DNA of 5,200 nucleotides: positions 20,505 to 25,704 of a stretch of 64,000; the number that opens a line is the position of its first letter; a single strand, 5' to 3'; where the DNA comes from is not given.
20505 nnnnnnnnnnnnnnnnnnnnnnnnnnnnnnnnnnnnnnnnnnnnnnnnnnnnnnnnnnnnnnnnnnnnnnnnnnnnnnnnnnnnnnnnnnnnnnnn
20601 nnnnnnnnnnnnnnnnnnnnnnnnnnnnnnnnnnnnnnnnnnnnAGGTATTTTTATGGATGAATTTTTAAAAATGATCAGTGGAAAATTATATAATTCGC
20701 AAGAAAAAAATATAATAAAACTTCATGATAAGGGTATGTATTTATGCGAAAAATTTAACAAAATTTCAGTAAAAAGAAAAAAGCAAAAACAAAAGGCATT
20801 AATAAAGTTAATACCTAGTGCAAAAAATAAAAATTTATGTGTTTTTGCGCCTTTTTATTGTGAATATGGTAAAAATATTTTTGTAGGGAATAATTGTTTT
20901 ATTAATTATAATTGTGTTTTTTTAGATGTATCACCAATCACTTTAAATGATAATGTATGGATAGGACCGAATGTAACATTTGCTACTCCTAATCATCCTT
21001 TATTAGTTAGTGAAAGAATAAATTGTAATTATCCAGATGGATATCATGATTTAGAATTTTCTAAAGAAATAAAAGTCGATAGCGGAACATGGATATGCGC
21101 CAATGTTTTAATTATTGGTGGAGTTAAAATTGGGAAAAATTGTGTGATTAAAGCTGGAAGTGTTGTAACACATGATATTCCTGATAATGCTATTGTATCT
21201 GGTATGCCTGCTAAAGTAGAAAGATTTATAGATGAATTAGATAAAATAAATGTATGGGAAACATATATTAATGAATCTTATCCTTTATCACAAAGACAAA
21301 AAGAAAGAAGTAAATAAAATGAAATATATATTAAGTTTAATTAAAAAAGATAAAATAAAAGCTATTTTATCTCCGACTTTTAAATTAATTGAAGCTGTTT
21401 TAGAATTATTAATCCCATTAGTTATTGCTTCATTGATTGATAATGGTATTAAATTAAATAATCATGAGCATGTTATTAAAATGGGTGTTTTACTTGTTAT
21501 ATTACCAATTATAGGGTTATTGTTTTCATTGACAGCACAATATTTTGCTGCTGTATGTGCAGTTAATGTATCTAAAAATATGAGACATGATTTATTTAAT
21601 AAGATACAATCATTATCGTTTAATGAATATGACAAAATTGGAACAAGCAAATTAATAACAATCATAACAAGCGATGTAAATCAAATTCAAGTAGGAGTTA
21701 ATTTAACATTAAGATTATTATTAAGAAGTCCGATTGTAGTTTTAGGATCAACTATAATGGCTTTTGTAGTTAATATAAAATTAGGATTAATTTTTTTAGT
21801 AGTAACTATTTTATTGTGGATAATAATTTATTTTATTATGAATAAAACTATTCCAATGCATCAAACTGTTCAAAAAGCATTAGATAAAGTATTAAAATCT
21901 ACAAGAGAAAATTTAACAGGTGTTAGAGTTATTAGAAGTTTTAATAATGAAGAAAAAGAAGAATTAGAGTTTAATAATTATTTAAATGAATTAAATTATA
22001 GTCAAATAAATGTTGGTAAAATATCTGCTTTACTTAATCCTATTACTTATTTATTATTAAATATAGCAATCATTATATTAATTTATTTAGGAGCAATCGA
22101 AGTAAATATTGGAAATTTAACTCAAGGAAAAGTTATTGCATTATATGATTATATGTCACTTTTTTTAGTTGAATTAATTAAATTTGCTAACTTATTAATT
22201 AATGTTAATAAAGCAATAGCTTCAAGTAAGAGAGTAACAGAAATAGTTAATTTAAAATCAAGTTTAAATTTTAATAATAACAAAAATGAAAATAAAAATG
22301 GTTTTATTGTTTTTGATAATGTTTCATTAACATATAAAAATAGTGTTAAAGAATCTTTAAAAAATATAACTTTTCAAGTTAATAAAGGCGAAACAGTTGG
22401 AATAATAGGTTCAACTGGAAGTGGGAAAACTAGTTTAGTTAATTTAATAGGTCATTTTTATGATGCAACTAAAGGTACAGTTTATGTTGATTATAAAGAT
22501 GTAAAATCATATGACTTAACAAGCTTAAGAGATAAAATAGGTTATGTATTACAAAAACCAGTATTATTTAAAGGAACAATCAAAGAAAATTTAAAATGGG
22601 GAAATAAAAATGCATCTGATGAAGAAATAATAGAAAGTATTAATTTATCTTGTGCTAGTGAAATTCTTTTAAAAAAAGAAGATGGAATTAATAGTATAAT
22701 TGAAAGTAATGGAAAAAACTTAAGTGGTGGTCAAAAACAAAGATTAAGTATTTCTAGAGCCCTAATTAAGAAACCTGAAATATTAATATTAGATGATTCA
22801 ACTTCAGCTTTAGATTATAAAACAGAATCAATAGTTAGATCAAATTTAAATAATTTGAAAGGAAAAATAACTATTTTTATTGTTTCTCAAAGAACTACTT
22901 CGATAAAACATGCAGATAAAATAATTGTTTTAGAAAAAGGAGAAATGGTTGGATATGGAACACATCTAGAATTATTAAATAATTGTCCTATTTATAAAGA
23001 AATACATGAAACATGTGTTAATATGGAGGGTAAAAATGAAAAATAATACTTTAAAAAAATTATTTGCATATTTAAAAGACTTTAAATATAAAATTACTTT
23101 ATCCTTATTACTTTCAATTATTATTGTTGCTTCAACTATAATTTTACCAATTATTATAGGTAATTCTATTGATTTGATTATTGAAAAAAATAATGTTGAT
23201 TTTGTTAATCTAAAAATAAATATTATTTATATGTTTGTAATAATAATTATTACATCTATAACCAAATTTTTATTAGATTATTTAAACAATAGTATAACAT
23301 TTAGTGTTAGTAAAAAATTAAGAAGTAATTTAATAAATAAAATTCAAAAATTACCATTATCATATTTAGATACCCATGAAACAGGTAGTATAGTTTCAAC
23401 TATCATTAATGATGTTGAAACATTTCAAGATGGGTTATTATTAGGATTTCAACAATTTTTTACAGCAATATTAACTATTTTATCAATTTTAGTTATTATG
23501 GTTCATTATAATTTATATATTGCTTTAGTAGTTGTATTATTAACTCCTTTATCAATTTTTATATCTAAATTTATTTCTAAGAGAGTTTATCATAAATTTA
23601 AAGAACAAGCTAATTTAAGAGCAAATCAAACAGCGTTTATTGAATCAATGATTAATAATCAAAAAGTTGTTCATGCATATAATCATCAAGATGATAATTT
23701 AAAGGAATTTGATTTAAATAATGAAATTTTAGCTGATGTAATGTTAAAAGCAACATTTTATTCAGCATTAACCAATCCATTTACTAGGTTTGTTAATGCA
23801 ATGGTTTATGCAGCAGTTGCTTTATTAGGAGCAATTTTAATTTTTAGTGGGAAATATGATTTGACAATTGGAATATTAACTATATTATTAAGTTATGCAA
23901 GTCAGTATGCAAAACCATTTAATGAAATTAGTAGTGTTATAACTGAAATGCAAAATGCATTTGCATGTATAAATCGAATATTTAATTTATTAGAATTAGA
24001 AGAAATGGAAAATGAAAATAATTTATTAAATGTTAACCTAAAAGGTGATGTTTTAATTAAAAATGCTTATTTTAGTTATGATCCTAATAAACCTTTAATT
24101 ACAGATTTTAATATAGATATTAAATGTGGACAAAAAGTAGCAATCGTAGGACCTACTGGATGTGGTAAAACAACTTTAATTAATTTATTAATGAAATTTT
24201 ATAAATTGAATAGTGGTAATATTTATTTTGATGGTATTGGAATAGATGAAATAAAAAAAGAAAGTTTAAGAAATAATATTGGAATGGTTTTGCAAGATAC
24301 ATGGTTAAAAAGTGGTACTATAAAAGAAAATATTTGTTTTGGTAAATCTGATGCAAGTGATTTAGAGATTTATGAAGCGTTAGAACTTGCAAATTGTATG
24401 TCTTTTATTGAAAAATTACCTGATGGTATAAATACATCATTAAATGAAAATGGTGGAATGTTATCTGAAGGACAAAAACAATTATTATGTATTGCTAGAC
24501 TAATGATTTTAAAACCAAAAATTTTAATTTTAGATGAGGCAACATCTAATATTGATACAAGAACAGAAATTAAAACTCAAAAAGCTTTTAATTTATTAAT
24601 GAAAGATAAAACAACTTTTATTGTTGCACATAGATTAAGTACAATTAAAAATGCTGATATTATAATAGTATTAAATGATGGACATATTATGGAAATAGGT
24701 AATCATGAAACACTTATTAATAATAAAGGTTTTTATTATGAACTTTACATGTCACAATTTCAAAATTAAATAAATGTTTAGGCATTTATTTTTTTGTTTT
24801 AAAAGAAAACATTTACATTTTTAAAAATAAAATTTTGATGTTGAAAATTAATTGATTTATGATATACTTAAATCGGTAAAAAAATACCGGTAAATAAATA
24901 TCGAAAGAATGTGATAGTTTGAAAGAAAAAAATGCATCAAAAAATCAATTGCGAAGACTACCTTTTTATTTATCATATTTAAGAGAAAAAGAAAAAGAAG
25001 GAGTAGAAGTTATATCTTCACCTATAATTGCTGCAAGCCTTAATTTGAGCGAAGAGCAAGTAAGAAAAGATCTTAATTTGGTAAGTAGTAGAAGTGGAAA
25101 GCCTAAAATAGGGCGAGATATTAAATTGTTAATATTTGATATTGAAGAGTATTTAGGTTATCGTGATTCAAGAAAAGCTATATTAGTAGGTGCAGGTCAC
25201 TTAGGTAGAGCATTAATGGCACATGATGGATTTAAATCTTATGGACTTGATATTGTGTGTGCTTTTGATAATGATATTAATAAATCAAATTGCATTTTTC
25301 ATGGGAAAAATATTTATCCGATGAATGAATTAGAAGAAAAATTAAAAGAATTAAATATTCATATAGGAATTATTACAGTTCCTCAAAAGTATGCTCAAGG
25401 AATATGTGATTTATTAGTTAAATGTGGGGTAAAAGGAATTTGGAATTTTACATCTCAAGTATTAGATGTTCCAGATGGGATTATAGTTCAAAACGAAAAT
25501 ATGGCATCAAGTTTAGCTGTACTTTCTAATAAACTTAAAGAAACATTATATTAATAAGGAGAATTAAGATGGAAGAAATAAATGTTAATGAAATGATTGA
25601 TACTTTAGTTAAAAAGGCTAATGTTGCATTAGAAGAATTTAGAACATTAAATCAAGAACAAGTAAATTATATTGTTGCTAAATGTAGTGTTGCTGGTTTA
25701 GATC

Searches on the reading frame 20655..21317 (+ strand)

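Call 45: search_protein_families(library=ncbifam, proteins=[window:20655-21317:+], max_evalue=1e-8)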
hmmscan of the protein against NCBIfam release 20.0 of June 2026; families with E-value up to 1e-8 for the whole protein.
window:20655-21317:+ (220 aa): 16 families
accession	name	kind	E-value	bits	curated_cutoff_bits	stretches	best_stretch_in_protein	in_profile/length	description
NF007499.0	PRK10092.1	equivalog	4.3e-37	127.7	314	1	3-189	4-180/183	maltose O-acetyltransferase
NF007076.0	PRK09527.1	equivalog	1.2e-31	109.8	347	1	9-206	11-199/203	galactoside O-acetyltransferase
NF007240.0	PRK09677.1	equivalog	1.1e-18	67.4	243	1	74-194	65-186/192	putative lipopolysaccharide biosynthesis O-acetyl transferase WbbJ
TIGR03532.1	DapD_Ac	equivalog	1.7e-15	57.3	231.75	1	136-196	158-218/231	2,3,4,5-tetrahydropyridine-2,6-dicarboxylate N-acetyltransferase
NF007797.0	PRK10502.1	subfamily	3.6e-15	56.1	192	1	58-190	56-177/183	WcaF family extracellular polysaccharide biosynthesis acetyltransferase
TIGR03570.1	NeuD_NnaD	subfamily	2.2e-13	50.3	160.8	1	138-187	153-202/202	NeuD/PglB/VioB family sugar acetyltransferase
NF038307.1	EPS_acetyl_HpsU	equivalog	1.7e-12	47.3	305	1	39-189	36-175/178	hormogonium polysaccharide biosynthesis acetyltransferase HpsU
NF041874.1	EPS_EpsC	equivalog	3e-12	46.6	150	1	140-188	115-163/168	serine O-acetyltransferase EpsC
NF000311.1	Vat_ABCDEFH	equivalog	3.5e-11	43.1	300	1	130-204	102-182/201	Vat family streptogramin A O-acetyltransferase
TIGR03308.1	phn_thr-fam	hypoth_equivalog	1.5e-10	41.3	201.65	1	135-193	105-165/204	phosphonate metabolim protein, transferase hexapeptide repeat family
NF050158.1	CarbAnhydGPos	equivalog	6.7e-10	38.9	250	1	75-200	28-151/172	gamma carbonic anhydrase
TIGR04016.1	WcaB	equivalog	8.5e-10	38.4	194.65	0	143-189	97-143/146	colanic acid biosynthesis acetyltransferase WcaB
NF058585.1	HptprglPActTf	PfamEq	1.3e-09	37.8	300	0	138-189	106-157/172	heptaprenylglyceryl phosphate O-acetyltransferase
NF007564.0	PRK10191.1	equivalog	2.6e-09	36.7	196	0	143-189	113-159/162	colanic acid biosynthesis acetyltransferase WcaB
NF000147.1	stregram_VatF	exception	2.8e-09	36.8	400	1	132-191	114-175/221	streptogramin A O-acetyltransferase Vat(F)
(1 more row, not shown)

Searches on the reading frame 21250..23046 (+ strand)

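Call 45: search_protein_families(library=ncbifam, proteins=[window:21250-23046:+], max_evalue=1e-8)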
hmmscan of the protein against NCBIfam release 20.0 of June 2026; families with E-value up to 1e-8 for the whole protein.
window:21250-23046:+ (598 aa): 178 families (the best 25 are shown)
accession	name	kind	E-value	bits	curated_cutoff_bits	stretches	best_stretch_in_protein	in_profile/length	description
TIGR02203.1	MsbA_lipidA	equivalog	5.1e-109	365.3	602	1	26-587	4-567/572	lipid A export permease/ATP-binding protein MsbA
TIGR02204.1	MsbA_rel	hypoth_equivalog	8.2e-99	331.8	780.4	1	20-585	2-571/576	ABC transporter, permease/ATP-binding protein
NF008381.0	PRK11176.1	equivalog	2.3e-94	316.8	867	1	21-588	10-578/582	lipid A ABC transporter ATP-binding protein/permease MsbA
TIGR00958.1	3a01208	subfamily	6.5e-94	315.6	874.6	1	14-584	139-709/711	antigen peptide transporter 2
NF010178.0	PRK13657.1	equivalog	3.8e-92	309.6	733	1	27-585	10-566/588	glucan ABC transporter ATP-binding protein/ permease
NF052233.1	CphA_assoc_ABC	equivalog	1.4e-88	298.1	880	1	53-589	206-743/766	cyanophycin metabolism-associated ABC transporter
NF045513.1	HepA_fam_ABC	equivalog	1.8e-86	290.9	725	1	67-578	86-598/610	heterocyst formation ABC transporter subunit HepA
TIGR03375.1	type_I_sec_LssB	subfamily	1.5e-81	274.7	693.1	1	75-577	190-690/696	type I secretion system permease/ATPase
TIGR01846.1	type_I_sec_HlyB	subfamily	1.9e-78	264.5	725.55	1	26-588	130-691/694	type I secretion system permease/ATPase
TIGR03797.1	NHLM_micro_ABC2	equivalog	2.4e-77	261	709.4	1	15-584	115-680/686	NHLP bacteriocin export ABC transporter permease/ATPase subunit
NF008364.0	PRK11160.1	equivalog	6.8e-75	252.8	630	1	107-587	91-573/575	heme ABC transporter ATP-binding protein/permease CydC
NF008055.0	PRK10789.1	equivalog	2e-73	247.8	845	1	44-586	24-568/590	SmdA family multidrug ABC transporter permease/ATP-binding protein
TIGR01192.1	chvA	subfamily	7.9e-73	246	585.4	1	27-579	10-560/585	glucan export ABC transporter ATP-binding protein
NF000474.1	tet_ABC_46_A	exception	1.6e-71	241.6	1250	1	28-589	6-568/574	tetracycline efflux ABC transporter Tet(46) subunit A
TIGR03796.1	NHLM_micro_ABC1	equivalog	4.7e-71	239.9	853.3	1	19-584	137-707/710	NHLP family bacteriocin export ABC transporter peptidase/permease/ATPase subunit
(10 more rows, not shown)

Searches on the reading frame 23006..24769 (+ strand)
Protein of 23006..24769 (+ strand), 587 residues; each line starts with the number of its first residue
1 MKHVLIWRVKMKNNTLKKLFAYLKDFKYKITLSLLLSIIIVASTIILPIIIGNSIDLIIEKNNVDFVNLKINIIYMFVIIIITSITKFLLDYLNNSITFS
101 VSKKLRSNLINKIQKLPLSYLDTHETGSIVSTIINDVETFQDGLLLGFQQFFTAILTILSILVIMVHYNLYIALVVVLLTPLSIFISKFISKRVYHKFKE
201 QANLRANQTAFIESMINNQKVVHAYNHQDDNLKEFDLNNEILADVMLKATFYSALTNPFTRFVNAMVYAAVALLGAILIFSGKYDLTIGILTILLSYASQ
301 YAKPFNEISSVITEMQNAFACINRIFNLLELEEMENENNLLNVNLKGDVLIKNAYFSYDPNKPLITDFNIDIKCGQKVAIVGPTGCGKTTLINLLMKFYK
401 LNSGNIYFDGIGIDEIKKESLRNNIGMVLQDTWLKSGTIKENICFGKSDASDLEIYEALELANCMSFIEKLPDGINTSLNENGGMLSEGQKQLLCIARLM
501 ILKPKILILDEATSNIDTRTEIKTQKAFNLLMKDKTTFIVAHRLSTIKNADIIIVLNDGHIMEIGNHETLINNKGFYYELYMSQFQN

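Call 45: search_protein_families(library=ncbifam, proteins=[window:23006-24769:+], max_evalue=1e-8)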
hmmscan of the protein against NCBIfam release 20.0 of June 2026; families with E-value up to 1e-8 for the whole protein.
window:23006-24769:+ (587 aa): 159 families (the best 25 are shown)
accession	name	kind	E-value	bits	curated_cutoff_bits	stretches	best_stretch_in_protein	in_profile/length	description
TIGR02203.1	MsbA_lipidA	equivalog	4.5e-121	405.1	602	1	17-586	3-571/572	lipid A export permease/ATP-binding protein MsbA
TIGR02204.1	MsbA_rel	hypoth_equivalog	4.1e-108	362.5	780.4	1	14-585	4-576/576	ABC transporter, permease/ATP-binding protein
NF010178.0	PRK13657.1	equivalog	1.6e-101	340.6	733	1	19-585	10-571/588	glucan ABC transporter ATP-binding protein/ permease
NF052233.1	CphA_assoc_ABC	equivalog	2.1e-100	337.2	880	1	13-586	169-745/766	cyanophycin metabolism-associated ABC transporter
NF008381.0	PRK11176.1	equivalog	4.8e-99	332.3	867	1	14-586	11-581/582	lipid A ABC transporter ATP-binding protein/permease MsbA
TIGR00958.1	3a01208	subfamily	6.3e-97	325.6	874.6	1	12-580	145-710/711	antigen peptide transporter 2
NF008056.1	PRK10790.1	equivalog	1e-96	324.8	746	1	13-584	8-575/584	SmdB family multidrug efflux ABC transporter permease/ATP-binding protein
NF045513.1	HepA_fam_ABC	equivalog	2.4e-89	300.4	725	1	73-584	94-609/610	heterocyst formation ABC transporter subunit HepA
TIGR01192.1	chvA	subfamily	6.6e-89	299.1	585.4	1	18-581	9-567/585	glucan export ABC transporter ATP-binding protein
TIGR01846.1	type_I_sec_HlyB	subfamily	4e-88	296.4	725.55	1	26-584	141-692/694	type I secretion system permease/ATPase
TIGR03796.1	NHLM_micro_ABC1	equivalog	8.4e-87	292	853.3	1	9-580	135-708/710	NHLP family bacteriocin export ABC transporter peptidase/permease/ATPase subunit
TIGR03375.1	type_I_sec_LssB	subfamily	1.4e-83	281.4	693.1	1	70-572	189-690/696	type I secretion system permease/ATPase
TIGR03797.1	NHLM_micro_ABC2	equivalog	2.2e-83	280.9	709.4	1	21-584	129-685/686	NHLP bacteriocin export ABC transporter permease/ATPase subunit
TIGR01193.1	bacteriocin_ABC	subfamily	6.3e-75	253.1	523.85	1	9-581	137-706/708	peptide cleavage/export ABC transporter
NF000475.1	tet_ABC_46_B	exception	2.4e-73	247.6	1250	1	72-580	63-570/578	tetracycline efflux ABC transporter Tet(46) subunit B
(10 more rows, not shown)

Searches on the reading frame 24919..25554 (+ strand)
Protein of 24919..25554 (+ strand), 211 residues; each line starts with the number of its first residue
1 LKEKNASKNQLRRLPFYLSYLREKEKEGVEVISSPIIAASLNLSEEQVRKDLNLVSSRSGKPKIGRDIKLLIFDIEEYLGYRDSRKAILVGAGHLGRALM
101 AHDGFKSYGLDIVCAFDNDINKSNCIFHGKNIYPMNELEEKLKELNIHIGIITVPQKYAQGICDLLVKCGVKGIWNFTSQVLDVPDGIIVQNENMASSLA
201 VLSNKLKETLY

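Call 45: search_protein_families(library=ncbifam, proteins=[window:24919-25554:+], max_evalue=1e-8)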
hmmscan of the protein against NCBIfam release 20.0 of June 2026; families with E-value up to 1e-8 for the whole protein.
window:24919-25554:+ (211 aa): 9 families
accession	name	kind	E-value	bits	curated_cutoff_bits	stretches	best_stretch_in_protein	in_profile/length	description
NF003994.0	PRK05472.2-3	equivalog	2.6e-77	259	130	1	2-209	5-211/217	redox-sensing transcriptional repressor Rex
NF003996.0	PRK05472.2-5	equivalog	8.3e-55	185.9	138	1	7-208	3-201/209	redox-sensing transcriptional repressor Rex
NF003995.0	PRK05472.2-4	subfamily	1.1e-51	175.4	126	1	2-206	2-205/213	redox-sensing transcriptional repressor Rex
NF003993.0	PRK05472.2-2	equivalog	8.8e-48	162.6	217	1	1-207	1-206/212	redox-sensing transcriptional repressor Rex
NF003990.0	PRK05472.1-4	equivalog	1.3e-46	158.9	233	1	2-209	3-209/214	redox-sensing transcriptional repressor Rex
NF003992.0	PRK05472.2-1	equivalog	9.9e-44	149.4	226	1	9-205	24-219/249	redox-sensing transcriptional repressor Rex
NF003989.0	PRK05472.1-3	equivalog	4e-37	128.1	177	1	2-202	4-203/215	redox-sensing transcriptional repressor Rex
NF003988.0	PRK05472.1-1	equivalog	2.2e-27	96.4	321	1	2-203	3-205/214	redox-sensing transcriptional repressor Rex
NF003991.0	PRK05472.1-5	equivalog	3.9e-23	82.5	198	1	5-199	6-199/211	redox-sensing transcriptional repressor Rex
